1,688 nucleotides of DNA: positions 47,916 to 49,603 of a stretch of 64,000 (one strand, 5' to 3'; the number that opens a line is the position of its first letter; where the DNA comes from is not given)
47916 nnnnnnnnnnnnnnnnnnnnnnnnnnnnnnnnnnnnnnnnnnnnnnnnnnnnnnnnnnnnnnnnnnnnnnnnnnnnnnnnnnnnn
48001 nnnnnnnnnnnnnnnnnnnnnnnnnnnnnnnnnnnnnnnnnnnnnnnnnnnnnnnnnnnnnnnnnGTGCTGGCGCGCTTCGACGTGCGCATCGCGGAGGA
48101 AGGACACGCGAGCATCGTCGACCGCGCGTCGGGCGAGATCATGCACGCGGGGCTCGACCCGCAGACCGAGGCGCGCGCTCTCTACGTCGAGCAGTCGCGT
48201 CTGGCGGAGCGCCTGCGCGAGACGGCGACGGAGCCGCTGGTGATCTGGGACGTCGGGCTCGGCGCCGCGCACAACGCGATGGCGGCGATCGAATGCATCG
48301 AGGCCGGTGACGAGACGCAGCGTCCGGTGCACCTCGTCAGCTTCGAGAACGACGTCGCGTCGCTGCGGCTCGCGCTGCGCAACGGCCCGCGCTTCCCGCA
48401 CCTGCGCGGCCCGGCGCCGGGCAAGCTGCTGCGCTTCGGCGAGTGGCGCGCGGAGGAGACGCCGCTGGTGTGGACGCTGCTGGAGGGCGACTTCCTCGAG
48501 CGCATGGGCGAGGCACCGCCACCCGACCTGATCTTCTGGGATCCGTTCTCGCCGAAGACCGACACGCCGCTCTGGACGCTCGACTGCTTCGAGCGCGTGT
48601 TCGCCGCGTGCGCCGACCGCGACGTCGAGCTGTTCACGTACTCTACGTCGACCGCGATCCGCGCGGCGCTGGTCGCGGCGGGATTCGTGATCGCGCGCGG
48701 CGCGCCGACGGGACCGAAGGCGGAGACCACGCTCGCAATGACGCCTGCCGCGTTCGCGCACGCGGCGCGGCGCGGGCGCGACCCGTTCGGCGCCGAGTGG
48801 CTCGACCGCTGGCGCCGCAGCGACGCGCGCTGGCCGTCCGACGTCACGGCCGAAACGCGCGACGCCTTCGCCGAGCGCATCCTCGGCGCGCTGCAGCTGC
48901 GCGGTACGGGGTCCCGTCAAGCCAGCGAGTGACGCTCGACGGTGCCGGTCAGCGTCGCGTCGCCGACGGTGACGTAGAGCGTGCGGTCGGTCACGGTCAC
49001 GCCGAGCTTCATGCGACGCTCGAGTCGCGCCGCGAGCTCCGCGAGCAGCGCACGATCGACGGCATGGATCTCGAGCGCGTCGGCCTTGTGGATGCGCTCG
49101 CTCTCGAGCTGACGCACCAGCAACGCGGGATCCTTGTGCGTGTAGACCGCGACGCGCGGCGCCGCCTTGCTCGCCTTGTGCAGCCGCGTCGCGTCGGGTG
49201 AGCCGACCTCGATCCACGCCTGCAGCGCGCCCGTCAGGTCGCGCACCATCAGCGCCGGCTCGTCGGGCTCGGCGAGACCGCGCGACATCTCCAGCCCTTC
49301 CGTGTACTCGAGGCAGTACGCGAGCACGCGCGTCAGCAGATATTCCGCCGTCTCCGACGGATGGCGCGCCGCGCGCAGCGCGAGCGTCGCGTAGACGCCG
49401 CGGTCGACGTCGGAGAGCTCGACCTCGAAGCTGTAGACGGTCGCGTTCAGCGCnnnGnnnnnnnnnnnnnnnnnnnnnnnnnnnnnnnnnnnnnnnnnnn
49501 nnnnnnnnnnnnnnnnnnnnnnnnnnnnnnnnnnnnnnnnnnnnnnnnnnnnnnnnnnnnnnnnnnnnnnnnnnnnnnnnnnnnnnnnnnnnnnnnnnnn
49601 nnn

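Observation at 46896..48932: Tgt (queuine tRNA-ribosyltransferase) fused to an MnmC-type DUF752 methyltransferase domain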

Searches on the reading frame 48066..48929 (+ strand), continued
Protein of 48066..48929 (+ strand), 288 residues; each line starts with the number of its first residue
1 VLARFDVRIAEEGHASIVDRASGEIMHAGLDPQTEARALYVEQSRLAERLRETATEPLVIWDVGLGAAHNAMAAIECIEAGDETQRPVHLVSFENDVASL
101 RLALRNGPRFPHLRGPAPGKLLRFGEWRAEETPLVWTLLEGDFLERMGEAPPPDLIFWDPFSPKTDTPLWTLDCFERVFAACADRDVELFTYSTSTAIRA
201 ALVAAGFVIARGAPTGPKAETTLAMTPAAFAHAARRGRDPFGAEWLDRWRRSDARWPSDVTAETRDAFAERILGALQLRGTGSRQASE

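Call 82: find_homologous_proteins(query=L092:7962-8822:+, max_evalue=1e-30)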
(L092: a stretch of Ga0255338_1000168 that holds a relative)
Query L092:7962-8822:+ (287 aa): 934 proteins with E <= 1e-30 among 8000 candidates; the best 120 are listed.
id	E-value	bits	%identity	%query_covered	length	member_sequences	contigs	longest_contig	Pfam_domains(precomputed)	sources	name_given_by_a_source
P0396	2.9e-173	593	95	99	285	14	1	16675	PF05430.18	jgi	jgi:tRNA U34 5-methylaminomethyl-2-thiouridine-forming methyltransferase MnmC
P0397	2.2e-165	567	91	97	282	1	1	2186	PF05430.18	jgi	jgi:tRNA U34 5-methylaminomethyl-2-thiouridine-forming methyltransferase MnmC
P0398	4.7e-164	563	92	97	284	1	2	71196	PF05430.18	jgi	jgi:tRNA U34 5-methylaminomethyl-2-thiouridine-forming methyltransferase MnmC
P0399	6.7e-163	559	92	97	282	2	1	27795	PF05430.18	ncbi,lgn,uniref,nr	ncbi:MnmC family methyltransferase [Hyalangium sp.]|uniref:MnmC family methyltransferase n=1 Tax=Hya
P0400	9.7e-162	555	91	97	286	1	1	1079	PF05430.18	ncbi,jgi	jgi:tRNA U34 5-methylaminomethyl-2-thiouridine-forming methyltransferase MnmC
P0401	1.1e-161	555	90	98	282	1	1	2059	PF05430.18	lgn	-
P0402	1.2e-161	555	92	96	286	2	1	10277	PF05430.18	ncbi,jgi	jgi:tRNA U34 5-methylaminomethyl-2-thiouridine-forming methyltransferase MnmC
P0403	4.3e-161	553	90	97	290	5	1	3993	PF05430.18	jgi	jgi:tRNA U34 5-methylaminomethyl-2-thiouridine-forming methyltransferase MnmC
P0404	6.0e-161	553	90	98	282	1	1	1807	PF05430.18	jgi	jgi:tRNA U34 5-methylaminomethyl-2-thiouridine-forming methyltransferase MnmC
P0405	6.9e-161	553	90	98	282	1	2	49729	PF05430.18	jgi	jgi:tRNA U34 5-methylaminomethyl-2-thiouridine-forming methyltransferase MnmC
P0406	1.0e-160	552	90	98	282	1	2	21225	PF05430.18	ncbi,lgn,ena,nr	ncbi:MAG TPA: MnmC family methyltransferase [Hyalangium sp.]|nr:MnmC family methyltransferase [Hyala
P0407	4.8e-160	550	91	97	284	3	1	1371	PF05430.18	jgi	jgi:tRNA U34 5-methylaminomethyl-2-thiouridine-forming methyltransferase MnmC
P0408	5.8e-160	550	91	97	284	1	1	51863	PF05430.18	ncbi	-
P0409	1.5e-159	548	89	97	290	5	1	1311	PF05430.18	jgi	jgi:tRNA U34 5-methylaminomethyl-2-thiouridine-forming methyltransferase MnmC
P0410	2.2e-159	548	91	96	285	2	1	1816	PF05430.18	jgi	jgi:tRNA U34 5-methylaminomethyl-2-thiouridine-forming methyltransferase MnmC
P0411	3.1e-159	547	89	98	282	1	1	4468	PF05430.18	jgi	jgi:tRNA U34 5-methylaminomethyl-2-thiouridine-forming methyltransferase MnmC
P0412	2.4e-158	544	88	97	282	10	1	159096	PF05430.18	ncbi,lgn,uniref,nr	ncbi:tRNA U34 5-methylaminomethyl-2-thiouridine-forming methyltransferase MnmC [Stigmatella aurantia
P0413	8.1e-158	543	88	97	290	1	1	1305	PF05430.18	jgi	jgi:tRNA U34 5-methylaminomethyl-2-thiouridine-forming methyltransferase MnmC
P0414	6.5e-157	540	87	97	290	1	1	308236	PF05430.18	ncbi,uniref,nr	ncbi:MnmC family methyltransferase [Hyalangium gracile]|uniref:MnmC family methyltransferase n=1 Tax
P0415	4.6e-156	537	87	97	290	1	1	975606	PF05430.18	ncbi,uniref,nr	ncbi:tRNA (5-methylaminomethyl-2-thiouridine)(34)-methyltransferase MnmD [Hyalangium versicolor]|uni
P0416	4.6e-156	537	87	98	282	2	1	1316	PF05430.18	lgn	-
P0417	6.0e-156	536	89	95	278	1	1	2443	PF05430.18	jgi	jgi:tRNA U34 5-methylaminomethyl-2-thiouridine-forming methyltransferase MnmC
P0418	4.6e-155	534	86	97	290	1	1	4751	PF05430.18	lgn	-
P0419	1.6e-154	532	88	96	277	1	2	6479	PF05430.18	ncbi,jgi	jgi:tRNA U34 5-methylaminomethyl-2-thiouridine-forming methyltransferase MnmC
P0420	4.0e-154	530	87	97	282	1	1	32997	PF05430.18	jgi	jgi:tRNA U34 5-methylaminomethyl-2-thiouridine-forming methyltransferase MnmC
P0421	1.1e-153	529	87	96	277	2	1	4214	PF05430.18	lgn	-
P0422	1.4e-153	529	88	96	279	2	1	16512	PF05430.18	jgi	jgi:tRNA U34 5-methylaminomethyl-2-thiouridine-forming methyltransferase MnmC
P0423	1.8e-153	528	86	97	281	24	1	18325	PF05430.18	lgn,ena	-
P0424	4.0e-153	527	85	97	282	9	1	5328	PF05430.18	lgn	-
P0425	4.6e-152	524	83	98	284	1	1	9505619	PF05430.18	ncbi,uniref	ncbi:tRNA (5-methylaminomethyl-2-thiouridine)(34)-methyltransferase MnmD [Myxococcus sp. Y35]|uniref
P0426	4.8e-152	524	86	97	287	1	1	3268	PF05430.18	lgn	-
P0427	1.7e-151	522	84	96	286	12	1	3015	PF05430.18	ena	-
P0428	8.7e-151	520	83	97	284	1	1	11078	PF05430.18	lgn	-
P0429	8.7e-151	520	84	96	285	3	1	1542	PF05430.18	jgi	jgi:tRNA U34 5-methylaminomethyl-2-thiouridine-forming methyltransferase MnmC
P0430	1.1e-150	519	83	97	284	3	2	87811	PF05430.18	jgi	jgi:tRNA U34 5-methylaminomethyl-2-thiouridine-forming methyltransferase MnmC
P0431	5.3e-150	517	84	98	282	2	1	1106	PF05430.18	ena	-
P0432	5.9e-150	517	83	96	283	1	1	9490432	PF05430.18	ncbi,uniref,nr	ncbi:tRNA-guanine transglycosylase [Myxococcus hansupus]|uniref:tRNA-guanine transglycosylase n=1 Ta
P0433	6.9e-150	517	86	96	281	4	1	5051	PF05430.18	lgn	-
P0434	8.7e-150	516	84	96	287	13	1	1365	PF05430.18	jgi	jgi:tRNA U34 5-methylaminomethyl-2-thiouridine-forming methyltransferase MnmC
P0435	1.5e-149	515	84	96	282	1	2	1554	PF05430.18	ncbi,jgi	jgi:tRNA U34 5-methylaminomethyl-2-thiouridine-forming methyltransferase MnmC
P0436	6.3e-149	513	83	96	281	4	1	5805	PF05430.18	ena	-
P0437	7.5e-149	513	84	96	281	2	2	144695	PF05430.18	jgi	jgi:tRNA U34 5-methylaminomethyl-2-thiouridine-forming methyltransferase MnmC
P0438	1.1e-148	513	80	99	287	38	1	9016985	PF05430.18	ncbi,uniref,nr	ncbi:MnmC family methyltransferase [Myxococcus sp. SDU36]|uniref:MnmC family methyltransferase n=1 T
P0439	1.5e-148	512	82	97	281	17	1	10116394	PF05430.18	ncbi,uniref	ncbi:MnmC family methyltransferase [Myxococcus stipitatus]|uniref:MnmC family methyltransferase n=1 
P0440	1.8e-148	512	81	99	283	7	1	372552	PF05430.18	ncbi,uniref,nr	ncbi:MnmC family methyltransferase [Corallococcus sp. BB11-1]|uniref:tRNA (5-methylaminomethyl-2-thi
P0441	3.8e-148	511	84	98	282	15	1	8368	PF05430.18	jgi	jgi:tRNA U34 5-methylaminomethyl-2-thiouridine-forming methyltransferase MnmC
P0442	4.0e-147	508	83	96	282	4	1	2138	PF05430.18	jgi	jgi:tRNA U34 5-methylaminomethyl-2-thiouridine-forming methyltransferase MnmC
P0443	4.3e-147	507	82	97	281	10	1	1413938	PF05430.18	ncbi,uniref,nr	ncbi:MnmC family methyltransferase [Myxococcus sp. CA040A]|uniref:MnmC family methyltransferase n=1 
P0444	6.0e-147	507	83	97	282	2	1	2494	PF05430.18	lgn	-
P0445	6.2e-147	507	81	97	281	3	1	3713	PF05430.18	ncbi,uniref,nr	ncbi:methyltransferase [Corallococcus sp. CA053C]|uniref:tRNA (5-methylaminomethyl-2-thiouridine)(34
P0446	8.0e-147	507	82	97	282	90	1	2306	PF05430.18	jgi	-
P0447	1.7e-146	505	81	97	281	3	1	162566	PF05430.18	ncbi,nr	ncbi:methyltransferase [Myxococcaceae bacterium JPH2]|nr:methyltransferase [Myxococcaceae bacterium 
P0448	4.0e-146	504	82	97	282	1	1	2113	PF05430.18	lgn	-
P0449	2.9e-145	501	83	97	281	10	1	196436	PF05430.18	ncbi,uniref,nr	ncbi:tRNA-guanine transglycosylase [Cystobacter fuscus DSM 2262]|uniref:tRNA-guanine transglycosylas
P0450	1.4e-144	499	81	99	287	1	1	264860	PF05430.18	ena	-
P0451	9.2e-144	496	81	97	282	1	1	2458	PF05430.18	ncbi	-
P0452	9.7e-144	496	80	97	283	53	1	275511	PF05430.18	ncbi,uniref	ncbi:tRNA (5-methylaminomethyl-2-thiouridine)(34)-methyltransferase MnmD [Corallococcus interemptor]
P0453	1.5e-143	496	84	92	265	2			PF05430.18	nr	nr:MnmC family methyltransferase [Pyxidicoccus fallax]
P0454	4.1e-143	494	80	97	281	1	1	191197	PF05430.18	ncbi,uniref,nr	ncbi:MnmC family methyltransferase [Myxococcus qinghaiensis]|uniref:MnmC family methyltransferase n=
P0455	1.0e-142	493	80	98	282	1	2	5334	PF05430.18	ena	-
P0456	2.3e-142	492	84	92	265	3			PF05430.18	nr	nr:MnmC family methyltransferase [Myxococcus sp. RHSTA-1-4]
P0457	5.0e-140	484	90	87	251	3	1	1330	PF05430.18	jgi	jgi:tRNA U34 5-methylaminomethyl-2-thiouridine-forming methyltransferase MnmC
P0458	9.9e-139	480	80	97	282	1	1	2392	PF05430.18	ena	-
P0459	2.1e-138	479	80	96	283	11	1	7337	PF05430.18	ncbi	-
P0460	4.6e-138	478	79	97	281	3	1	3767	PF05430.18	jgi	jgi:tRNA U34 5-methylaminomethyl-2-thiouridine-forming methyltransferase MnmC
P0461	2.1e-135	469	80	96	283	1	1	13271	PF05430.18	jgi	jgi:tRNA U34 5-methylaminomethyl-2-thiouridine-forming methyltransferase MnmC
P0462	2.3e-135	469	78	97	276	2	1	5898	PF05430.18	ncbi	-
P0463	7.6e-135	467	88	85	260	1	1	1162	PF05430.18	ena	-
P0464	4.4e-134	465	80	96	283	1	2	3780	PF05430.18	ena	-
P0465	1.4e-131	457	83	88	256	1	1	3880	PF05430.18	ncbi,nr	ncbi:MAG TPA: MnmC family methyltransferase, partial [Myxococcaceae bacterium]|nr:MnmC family methyl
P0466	2.2e-125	436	74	96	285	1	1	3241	PF05430.18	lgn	-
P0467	6.6e-125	435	80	85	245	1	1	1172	PF05430.18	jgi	jgi:tRNA U34 5-methylaminomethyl-2-thiouridine-forming methyltransferase MnmC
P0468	3.2e-124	432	75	96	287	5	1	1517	PF05430.18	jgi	jgi:hypothetical protein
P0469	5.1e-123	428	74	95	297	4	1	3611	PF05430.18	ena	-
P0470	1.4e-121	424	74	95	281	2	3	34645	PF05430.18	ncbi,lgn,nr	ncbi:MAG: methyltransferase [Myxococcaceae bacterium]|nr:methyltransferase [Myxococcaceae bacterium]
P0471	3.1e-121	423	74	95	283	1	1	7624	PF05430.18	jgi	jgi:tRNA U34 5-methylaminomethyl-2-thiouridine-forming methyltransferase MnmC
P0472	1.3e-118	414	72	97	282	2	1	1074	PF05430.18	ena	-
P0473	5.5e-118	412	70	96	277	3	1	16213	PF05430.18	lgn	-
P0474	9.7e-118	411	69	96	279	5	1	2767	PF05430.18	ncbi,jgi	jgi:hypothetical protein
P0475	1.9e-117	410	72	96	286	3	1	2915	PF05430.18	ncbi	-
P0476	3.5e-117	409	71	95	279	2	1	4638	PF05430.18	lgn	-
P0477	8.6e-117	408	71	94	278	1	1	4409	PF05430.18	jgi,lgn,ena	-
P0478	5.6e-116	405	71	96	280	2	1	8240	PF05430.18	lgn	-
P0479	1.1e-115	404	71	95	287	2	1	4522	PF05430.18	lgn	-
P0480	3.9e-114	399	69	95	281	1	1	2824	PF05430.18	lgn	-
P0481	5.0e-114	399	68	96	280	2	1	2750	PF05430.18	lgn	-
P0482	1.2e-113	398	66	95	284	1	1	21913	PF05430.18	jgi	jgi:tRNA U34 5-methylaminomethyl-2-thiouridine-forming methyltransferase MnmC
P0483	2.0e-113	397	69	96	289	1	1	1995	PF05430.18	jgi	jgi:hypothetical protein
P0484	9.4e-113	395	67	95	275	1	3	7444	PF05430.18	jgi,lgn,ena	-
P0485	1.3e-112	394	65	97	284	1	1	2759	PF05430.18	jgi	jgi:tRNA U34 5-methylaminomethyl-2-thiouridine-forming methyltransferase MnmC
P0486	1.3e-112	394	65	95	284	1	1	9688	PF05430.18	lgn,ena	-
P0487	1.9e-112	394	66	98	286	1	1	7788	PF05430.18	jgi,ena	-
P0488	2.0e-112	394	68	96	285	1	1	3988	PF05430.18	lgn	-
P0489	4.4e-112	393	65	97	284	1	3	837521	PF05430.18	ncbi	ncbi:MAG: MnmC family methyltransferase [Pseudomonadota bacterium]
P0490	8.7e-112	392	65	95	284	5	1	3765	PF05430.18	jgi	-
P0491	1.2e-111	391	66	95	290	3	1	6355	PF05430.18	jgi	jgi:tRNA U34 5-methylaminomethyl-2-thiouridine-forming methyltransferase MnmC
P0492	5.1e-111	389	64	96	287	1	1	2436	PF05430.18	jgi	jgi:tRNA U34 5-methylaminomethyl-2-thiouridine-forming methyltransferase MnmC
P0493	1.1e-110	388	64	95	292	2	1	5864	PF05430.18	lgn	-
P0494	1.5e-110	387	64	95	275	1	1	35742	PF05430.18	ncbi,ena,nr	ncbi:MAG TPA: MnmC family methyltransferase [Polyangiaceae bacterium]|nr:MnmC family methyltransfera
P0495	2.0e-110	387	63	97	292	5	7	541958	PF05430.18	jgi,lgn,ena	-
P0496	2.3e-110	387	64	95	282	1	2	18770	PF05430.18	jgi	jgi:tRNA U34 5-methylaminomethyl-2-thiouridine-forming methyltransferase MnmC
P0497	2.6e-110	387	63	97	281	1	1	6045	PF05430.18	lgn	-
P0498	2.7e-110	387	66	95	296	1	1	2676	PF05430.18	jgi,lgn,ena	-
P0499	6.3e-110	385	64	97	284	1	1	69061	PF05430.18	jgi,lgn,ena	-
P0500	7.5e-110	385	64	97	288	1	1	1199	PF05430.18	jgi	jgi:tRNA U34 5-methylaminomethyl-2-thiouridine-forming methyltransferase MnmC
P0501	7.5e-110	385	65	97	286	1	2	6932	PF05430.18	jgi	jgi:tRNA U34 5-methylaminomethyl-2-thiouridine-forming methyltransferase MnmC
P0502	8.6e-110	385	64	96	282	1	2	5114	PF05430.18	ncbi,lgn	ncbi:MAG: MnmC family methyltransferase [Polyangiaceae bacterium]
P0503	9.3e-110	385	65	95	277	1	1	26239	PF05430.18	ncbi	ncbi:MAG: MnmC family methyltransferase [Pseudomonadota bacterium]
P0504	9.8e-110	385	65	95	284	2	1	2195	PF05430.18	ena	-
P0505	1.1e-109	385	65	95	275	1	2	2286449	PF05430.18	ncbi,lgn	ncbi:MAG: MnmC family methyltransferase [Pseudomonadota bacterium]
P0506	2.2e-109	384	63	98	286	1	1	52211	PF05430.18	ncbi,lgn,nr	ncbi:MAG TPA: MnmC family methyltransferase [Polyangiaceae bacterium]|nr:MnmC family methyltransfera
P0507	3.1e-109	383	68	95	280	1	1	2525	PF05430.18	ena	-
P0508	3.2e-109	383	66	95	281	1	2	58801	PF05430.18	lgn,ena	-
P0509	3.4e-109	383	66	95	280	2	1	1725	PF05430.18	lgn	-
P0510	3.8e-109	383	66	97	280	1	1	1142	PF05430.18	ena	-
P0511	5.2e-109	382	64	95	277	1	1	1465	PF05430.18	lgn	-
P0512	5.6e-109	382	64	95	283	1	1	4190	PF05430.18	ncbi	ncbi:MAG: MnmC family methyltransferase [Polyangiaceae bacterium]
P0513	6.4e-109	382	63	97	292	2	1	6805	PF05430.18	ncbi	-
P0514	6.8e-109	382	63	97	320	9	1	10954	PF05430.18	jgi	-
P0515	7.9e-109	382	63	97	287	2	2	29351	PF05430.18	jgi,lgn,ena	-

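Call 83: find_encoding_contigs(protein=P0439, flank=10000, max_places=2)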
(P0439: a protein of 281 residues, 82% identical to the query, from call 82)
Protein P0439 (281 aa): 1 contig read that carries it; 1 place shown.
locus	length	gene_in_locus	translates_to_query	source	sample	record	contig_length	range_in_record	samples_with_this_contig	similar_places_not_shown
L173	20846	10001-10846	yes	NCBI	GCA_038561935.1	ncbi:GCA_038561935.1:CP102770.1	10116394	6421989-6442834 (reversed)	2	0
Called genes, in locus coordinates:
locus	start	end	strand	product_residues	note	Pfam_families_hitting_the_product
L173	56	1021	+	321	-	PF03631:Virul_fac_BrkB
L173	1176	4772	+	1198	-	PF13290:CHB_HEX_C_1, PF13287:Fn3_assoc, PF13290:CHB_HEX_C_1, PF13287:Fn3_assoc, PF13290:CHB_HEX_C_1, PF13287:Fn3_assoc, PF13290:CHB_HEX_C_1, PF13290:CHB_HEX_C_1, +4 more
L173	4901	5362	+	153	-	PF02082:Rrf2, PF13545:HTH_Crp_2 (faint)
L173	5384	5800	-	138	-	PF00903:Glyoxalase, PF22677:Ble-like_N (weak)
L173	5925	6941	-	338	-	PF04542:Sigma70_r2, PF22029:PhyR_sigma2 (faint), PF08281:Sigma70_r4_2, PF04545:Sigma70_r4 (weak), PF12680:SnoaL_2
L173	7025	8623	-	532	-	PF00005:ABC_tran, PF02463:SMC_N (faint), PF03193:RsgA_GTPase (faint), PF13191:AAA_16 (faint), PF13476:AAA_23 (faint), PF13555:AAA_29 (faint), PF12848:ABC_tran_Xtn, PF00005:ABC_tran, +5 more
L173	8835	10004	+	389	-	PF01702:TGT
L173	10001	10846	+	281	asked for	PF05430:Methyltransf_30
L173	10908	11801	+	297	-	PF00561:Abhydrolase_1, PF12697:Abhydrolase_6, PF12146:Hydrolase_4 (faint)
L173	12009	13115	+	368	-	-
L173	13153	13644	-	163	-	PF00691:OmpA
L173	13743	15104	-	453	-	PF00072:Response_reg, PF00158:Sigma54_activat, PF13191:AAA_16 (faint), PF14532:Sigma54_activ_2, PF07728:AAA_5 (weak), PF25601:AAA_lid_14, PF02954:HTH_8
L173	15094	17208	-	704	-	PF08448:PAS_4 (weak), PF00512:HisKA, PF02518:HATPase_c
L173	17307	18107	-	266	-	PF11219:DUF3014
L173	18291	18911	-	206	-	PF09536:DUF2378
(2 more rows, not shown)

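Call 84: find_encoding_contigs(protein=P0412, flank=10000, max_places=2)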
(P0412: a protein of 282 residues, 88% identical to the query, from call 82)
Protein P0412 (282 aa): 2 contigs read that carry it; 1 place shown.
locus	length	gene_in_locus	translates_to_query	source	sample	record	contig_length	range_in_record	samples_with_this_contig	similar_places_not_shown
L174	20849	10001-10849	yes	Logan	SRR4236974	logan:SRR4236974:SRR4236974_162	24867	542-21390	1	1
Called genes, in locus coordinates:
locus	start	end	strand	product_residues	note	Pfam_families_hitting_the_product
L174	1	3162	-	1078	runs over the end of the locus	PF00004:AAA (faint), PF00005:ABC_tran (faint), PF01935:DUF87 (faint), PF13191:AAA_16 (weak), PF13401:AAA_22 (faint), PF05872:HerA_C (faint)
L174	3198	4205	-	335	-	-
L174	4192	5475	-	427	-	PF04480:DUF559, PF18741:MTES_1575 (weak)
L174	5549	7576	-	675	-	PF00535:Glycos_transf_2, PF13506:Glyco_transf_21, PF13632:Glyco_trans_2_3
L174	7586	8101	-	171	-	-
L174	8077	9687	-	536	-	PF04349:MdoG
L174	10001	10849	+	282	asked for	PF05430:Methyltransf_30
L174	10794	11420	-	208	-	PF09536:DUF2378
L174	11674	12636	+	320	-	PF02423:OCD_Mu_crystall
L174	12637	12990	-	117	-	-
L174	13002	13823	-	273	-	PF00106:adh_short, PF08659:KR, PF13561:adh_short_C2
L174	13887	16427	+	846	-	PF00270:DEAD, PF04851:ResIII, PF22527:DEXQc_Suv3, PF00271:Helicase_C (weak), PF12029:DUF3516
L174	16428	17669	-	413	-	PF00067:p450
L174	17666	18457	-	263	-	PF05724:TPMT (weak), PF13489:Methyltransf_23, PF13649:Methyltransf_25, PF08241:Methyltransf_11, PF08242:Methyltransf_12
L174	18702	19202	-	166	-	PF05099:TerB (faint)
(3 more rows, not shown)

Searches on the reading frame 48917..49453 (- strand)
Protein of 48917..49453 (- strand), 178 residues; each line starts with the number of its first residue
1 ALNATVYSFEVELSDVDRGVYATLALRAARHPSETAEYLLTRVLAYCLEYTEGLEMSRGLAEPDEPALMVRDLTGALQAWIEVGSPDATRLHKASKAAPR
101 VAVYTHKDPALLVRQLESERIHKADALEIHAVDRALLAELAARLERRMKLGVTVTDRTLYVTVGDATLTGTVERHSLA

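Call 29: search_protein_families(library=pfam, proteins=[window:48917-49453:-], max_evalue=0.001)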
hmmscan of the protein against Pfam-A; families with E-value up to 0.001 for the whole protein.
window:48917-49453:- (178 aa): 1 family
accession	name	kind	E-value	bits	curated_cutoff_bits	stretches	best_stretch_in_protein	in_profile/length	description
PF07152.18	YaeQ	-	6.2e-58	195.7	25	1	1-169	2-170/173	YaeQ protein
